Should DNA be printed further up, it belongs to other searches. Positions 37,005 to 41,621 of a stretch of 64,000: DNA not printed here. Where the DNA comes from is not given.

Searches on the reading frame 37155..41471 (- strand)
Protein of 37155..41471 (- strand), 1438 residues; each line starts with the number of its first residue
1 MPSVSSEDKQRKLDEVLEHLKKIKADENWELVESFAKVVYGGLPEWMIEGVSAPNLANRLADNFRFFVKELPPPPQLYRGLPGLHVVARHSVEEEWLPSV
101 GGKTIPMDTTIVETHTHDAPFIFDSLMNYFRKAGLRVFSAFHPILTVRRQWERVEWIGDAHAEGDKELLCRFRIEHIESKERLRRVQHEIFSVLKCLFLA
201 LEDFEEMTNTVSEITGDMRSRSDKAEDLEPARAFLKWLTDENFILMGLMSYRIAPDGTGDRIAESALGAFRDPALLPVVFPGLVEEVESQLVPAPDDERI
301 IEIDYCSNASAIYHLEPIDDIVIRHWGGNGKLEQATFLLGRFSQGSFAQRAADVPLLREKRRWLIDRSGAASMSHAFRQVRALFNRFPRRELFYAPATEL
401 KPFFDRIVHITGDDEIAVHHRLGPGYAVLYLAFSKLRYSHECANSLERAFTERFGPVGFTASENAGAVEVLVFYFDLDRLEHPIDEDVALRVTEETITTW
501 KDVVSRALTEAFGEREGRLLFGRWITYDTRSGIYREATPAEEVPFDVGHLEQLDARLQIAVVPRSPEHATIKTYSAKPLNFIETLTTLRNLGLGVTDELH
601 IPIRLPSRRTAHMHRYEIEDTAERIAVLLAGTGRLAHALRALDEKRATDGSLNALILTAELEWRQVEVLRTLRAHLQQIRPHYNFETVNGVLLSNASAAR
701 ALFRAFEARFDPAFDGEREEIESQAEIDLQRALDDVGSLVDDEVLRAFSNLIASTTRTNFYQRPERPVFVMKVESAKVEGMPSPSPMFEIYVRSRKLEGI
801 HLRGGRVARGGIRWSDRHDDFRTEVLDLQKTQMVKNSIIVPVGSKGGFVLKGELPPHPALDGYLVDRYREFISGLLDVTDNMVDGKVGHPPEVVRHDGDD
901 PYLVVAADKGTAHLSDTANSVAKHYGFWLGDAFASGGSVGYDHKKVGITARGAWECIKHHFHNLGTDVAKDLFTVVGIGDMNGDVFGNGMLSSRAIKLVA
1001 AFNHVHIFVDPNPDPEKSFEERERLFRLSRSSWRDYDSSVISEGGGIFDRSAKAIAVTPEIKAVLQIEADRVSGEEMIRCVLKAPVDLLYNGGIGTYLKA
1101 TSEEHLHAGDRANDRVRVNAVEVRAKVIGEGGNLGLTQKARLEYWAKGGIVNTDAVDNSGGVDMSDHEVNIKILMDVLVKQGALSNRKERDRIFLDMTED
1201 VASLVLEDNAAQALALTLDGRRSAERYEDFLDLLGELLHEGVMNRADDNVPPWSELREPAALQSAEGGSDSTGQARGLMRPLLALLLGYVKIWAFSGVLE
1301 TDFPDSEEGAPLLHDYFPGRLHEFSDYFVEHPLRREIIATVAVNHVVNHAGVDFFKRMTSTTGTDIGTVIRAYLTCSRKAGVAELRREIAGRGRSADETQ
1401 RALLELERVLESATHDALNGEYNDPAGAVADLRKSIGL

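Call 28: search_protein_families(library=pfam, proteins=[window:37155-41471:-], max_evalue=0.0001)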
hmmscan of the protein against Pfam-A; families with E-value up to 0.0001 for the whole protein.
window:37155-41471:- (1438 aa): 6 families
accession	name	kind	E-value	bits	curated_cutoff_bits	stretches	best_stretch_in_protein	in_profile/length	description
PF05088.18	Bac_GDH_CD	-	5.6e-231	767.7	22.8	1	729-1217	2-495/497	Bacterial NAD-glutamate dehydrogenase, catalytic domain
PF21074.2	GDH_C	-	8.3e-31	107.8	26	1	1276-1415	2-144/339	Glutamate dehydrogenase, C-terminal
PF21078.2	GDH_HM3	-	9.2e-17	61.4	24.6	1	651-712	5-66/66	Glutamate dehydrogenase, helical motif 3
PF21075.3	GDH_ACT1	-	6.6e-11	42.6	23.7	1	104-190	54-144/144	Glutamate dehydrogenase, ACT1 domain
PF21073.2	GDH_HM1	-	2.7e-10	40.4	21.2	1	354-411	1-58/60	Glutamate dehydrogenase, helical motif 1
PF00208.27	ELFV_dehydrog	-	1e-05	25.8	23.4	1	1120-1171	132-183/241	Glutamate/Leucine/Phenylalanine/Valine dehydrogenase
